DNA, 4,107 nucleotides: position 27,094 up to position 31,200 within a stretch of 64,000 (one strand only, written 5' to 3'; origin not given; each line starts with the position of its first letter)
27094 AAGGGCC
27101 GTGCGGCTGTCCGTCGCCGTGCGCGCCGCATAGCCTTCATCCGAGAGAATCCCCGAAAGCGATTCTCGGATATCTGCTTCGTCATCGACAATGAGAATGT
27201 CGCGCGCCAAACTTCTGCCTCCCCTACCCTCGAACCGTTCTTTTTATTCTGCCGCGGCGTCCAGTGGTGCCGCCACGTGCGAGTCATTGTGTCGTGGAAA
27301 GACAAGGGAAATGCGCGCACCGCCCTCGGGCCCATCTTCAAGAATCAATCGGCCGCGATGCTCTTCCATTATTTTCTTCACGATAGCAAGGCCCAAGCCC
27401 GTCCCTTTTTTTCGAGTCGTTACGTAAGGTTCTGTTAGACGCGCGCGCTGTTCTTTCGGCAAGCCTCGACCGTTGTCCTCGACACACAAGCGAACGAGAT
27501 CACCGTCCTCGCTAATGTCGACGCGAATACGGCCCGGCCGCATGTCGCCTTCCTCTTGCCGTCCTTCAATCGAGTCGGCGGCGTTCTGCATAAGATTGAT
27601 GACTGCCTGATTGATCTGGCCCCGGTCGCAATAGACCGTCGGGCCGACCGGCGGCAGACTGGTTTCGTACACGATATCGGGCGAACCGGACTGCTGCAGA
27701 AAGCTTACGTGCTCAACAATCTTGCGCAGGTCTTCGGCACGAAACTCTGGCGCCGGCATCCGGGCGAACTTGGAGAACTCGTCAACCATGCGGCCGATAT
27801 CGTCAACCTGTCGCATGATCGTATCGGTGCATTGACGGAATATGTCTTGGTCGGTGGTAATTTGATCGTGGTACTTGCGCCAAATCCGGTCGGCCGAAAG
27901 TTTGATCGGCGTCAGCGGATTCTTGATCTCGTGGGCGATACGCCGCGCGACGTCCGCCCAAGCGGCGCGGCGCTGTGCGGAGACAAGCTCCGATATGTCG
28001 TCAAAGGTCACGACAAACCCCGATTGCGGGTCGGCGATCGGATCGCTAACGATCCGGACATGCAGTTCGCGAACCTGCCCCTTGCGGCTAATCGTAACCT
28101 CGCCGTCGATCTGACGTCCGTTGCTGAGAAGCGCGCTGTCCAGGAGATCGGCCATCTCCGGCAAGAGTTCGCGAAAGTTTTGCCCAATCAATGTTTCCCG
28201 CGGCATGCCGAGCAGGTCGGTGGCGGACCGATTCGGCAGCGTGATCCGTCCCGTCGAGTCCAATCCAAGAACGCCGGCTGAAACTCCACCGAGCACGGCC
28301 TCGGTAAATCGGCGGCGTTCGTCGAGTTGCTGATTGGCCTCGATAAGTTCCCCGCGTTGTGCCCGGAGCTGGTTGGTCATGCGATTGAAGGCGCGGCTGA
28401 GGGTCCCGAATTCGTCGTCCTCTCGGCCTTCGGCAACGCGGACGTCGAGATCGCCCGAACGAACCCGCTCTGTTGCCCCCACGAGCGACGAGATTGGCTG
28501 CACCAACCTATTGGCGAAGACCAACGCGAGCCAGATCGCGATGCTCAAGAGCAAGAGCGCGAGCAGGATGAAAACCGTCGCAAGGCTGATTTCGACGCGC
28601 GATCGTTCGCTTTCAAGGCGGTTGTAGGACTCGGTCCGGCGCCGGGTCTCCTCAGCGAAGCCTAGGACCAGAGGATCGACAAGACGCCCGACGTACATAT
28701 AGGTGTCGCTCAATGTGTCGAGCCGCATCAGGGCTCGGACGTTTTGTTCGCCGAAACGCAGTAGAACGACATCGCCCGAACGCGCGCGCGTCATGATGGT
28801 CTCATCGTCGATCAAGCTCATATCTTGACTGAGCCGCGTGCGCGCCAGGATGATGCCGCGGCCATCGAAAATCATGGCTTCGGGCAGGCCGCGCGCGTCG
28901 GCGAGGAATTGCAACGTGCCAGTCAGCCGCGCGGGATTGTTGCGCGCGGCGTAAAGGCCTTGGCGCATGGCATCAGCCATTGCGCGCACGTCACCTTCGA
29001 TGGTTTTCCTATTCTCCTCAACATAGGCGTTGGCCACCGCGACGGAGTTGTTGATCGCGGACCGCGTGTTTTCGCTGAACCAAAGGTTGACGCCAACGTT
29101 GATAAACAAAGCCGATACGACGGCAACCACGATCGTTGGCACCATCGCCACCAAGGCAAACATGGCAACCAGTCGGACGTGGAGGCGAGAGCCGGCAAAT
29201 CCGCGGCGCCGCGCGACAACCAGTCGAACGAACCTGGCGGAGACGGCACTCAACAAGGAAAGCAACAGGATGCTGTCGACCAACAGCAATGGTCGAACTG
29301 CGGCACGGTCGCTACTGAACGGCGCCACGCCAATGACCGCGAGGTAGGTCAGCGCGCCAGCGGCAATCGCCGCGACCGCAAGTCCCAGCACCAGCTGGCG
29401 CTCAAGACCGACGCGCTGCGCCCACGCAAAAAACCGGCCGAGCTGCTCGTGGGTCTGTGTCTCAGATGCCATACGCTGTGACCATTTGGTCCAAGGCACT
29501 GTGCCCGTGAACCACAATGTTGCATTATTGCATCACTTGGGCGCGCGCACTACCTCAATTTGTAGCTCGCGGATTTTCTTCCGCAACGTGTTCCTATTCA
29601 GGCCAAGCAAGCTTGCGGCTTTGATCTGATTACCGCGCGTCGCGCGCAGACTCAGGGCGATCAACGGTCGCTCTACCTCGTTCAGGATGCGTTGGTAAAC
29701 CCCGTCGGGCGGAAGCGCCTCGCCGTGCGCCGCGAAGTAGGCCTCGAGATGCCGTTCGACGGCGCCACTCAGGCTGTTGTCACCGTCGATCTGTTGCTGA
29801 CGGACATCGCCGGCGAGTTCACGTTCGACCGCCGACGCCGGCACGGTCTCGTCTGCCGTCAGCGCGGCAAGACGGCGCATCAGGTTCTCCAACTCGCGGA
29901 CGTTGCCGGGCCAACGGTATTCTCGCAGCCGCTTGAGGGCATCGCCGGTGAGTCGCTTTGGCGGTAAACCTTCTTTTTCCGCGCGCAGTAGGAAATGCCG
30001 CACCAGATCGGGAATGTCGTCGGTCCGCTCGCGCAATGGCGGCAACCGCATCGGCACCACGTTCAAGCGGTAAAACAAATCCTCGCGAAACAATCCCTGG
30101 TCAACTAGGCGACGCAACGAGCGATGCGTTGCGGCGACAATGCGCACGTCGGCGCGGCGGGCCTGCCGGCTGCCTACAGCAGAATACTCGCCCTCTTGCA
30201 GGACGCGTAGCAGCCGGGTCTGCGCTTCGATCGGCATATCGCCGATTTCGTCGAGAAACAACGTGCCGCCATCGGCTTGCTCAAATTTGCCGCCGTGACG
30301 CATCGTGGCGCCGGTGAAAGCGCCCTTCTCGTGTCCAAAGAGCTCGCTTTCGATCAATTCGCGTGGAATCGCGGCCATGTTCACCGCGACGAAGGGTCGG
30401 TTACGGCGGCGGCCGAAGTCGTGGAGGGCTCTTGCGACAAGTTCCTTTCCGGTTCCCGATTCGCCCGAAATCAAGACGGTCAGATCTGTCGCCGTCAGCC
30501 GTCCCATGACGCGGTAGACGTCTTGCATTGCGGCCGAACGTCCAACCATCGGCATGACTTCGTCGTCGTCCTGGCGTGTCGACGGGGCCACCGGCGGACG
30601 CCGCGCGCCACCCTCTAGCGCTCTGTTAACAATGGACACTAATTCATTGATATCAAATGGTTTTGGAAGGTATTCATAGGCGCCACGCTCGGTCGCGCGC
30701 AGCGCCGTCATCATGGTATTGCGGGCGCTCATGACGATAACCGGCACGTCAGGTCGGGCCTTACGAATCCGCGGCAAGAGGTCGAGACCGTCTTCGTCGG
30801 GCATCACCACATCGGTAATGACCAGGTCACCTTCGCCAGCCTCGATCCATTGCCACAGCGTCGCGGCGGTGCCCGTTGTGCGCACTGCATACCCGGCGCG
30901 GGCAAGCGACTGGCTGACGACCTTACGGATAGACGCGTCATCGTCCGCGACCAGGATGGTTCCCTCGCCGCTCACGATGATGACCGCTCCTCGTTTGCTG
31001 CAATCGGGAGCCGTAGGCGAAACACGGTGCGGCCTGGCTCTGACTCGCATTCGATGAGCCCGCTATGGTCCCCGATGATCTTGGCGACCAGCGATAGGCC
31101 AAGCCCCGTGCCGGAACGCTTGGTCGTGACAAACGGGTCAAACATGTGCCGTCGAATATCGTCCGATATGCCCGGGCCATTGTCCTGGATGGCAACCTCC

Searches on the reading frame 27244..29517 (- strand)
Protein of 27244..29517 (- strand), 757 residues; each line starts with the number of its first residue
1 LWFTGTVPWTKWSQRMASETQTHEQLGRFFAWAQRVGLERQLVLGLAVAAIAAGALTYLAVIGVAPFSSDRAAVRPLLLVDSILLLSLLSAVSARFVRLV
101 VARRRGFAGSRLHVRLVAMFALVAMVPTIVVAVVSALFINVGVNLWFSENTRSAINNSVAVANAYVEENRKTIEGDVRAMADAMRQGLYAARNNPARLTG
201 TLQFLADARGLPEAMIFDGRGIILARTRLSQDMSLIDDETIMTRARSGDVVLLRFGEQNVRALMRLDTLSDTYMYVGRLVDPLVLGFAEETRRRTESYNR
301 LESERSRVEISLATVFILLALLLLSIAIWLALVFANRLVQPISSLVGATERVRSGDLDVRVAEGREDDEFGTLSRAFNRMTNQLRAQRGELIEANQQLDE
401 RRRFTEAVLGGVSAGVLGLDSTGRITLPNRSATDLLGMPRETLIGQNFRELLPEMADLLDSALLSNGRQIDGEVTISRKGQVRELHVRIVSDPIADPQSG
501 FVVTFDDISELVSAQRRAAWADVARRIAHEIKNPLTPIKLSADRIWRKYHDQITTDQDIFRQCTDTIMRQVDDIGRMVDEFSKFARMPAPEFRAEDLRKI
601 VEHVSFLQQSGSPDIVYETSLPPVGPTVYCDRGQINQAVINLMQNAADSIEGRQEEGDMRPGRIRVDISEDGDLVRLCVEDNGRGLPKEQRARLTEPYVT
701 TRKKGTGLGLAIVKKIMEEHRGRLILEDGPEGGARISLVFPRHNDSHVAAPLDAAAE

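Call 45: search_protein_families(library=pfam, proteins=[window:27244-29517:-], max_evalue=0.00001)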
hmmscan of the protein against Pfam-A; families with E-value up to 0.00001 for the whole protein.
window:27244-29517:- (757 aa): 8 families
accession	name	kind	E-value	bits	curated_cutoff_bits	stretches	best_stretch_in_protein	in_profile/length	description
PF19312.4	NtrY_N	-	1.6e-32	113.5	23.2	1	47-308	9-277/291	NtrY N-terminal region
PF02518.31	HATPase_c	-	2e-22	80.2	26.4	1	631-742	2-109/111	Histidine kinase-, DNA gyrase B-, and HSP90-like ATPase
PF00672.30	HAMP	-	1.4e-14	54.6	25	1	334-386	2-53/53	HAMP domain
PF00989.32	PAS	-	6.2e-14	52.4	22.6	1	406-508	4-113/113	PAS fold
PF00512.31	HisKA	-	9.8e-10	38.8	26.9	1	522-588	4-64/66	His Kinase A (phospho-acceptor) domain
PF13426.13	PAS_9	-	2.8e-08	34.4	27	1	415-510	3-103/103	PAS domain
PF13581.12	HATPase_c_2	-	5.8e-06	26.8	27.4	0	661-720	53-112/127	Histidine kinase-like ATPase domain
PF12860.13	PAS_7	-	7.2e-06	26.6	27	0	412-515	4-114/115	PAS fold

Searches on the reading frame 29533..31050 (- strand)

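Call 46: search_protein_families(library=pfam, proteins=[window:29533-31050:-], max_evalue=0.00001)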
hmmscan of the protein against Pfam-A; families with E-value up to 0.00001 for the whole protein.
window:29533-31050:- (505 aa): 6 families
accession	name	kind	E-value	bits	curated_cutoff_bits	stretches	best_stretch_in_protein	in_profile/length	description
PF00158.32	Sigma54_activat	-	1.3e-70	236.9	20.2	1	168-334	1-167/168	Sigma-54 interaction domain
PF00072.30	Response_reg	-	6.9e-29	100.7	30.2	1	32-141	1-110/111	Response regulator receiver domain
PF14532.12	Sigma54_activ_2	-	1.6e-23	83.9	25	1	169-339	1-138/138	Sigma-54 interaction domain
PF25601.1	AAA_lid_14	-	1.2e-21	76.7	27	1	340-419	1-81/87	AAA+ ATPase lid domain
PF02954.25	HTH_8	-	1.1e-11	44.6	22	1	456-495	2-41/42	Bacterial regulatory protein, Fis family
PF07728.20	AAA_5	-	7.2e-07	29.7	22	1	192-310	2-123/139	AAA domain (dynein-related subfamily)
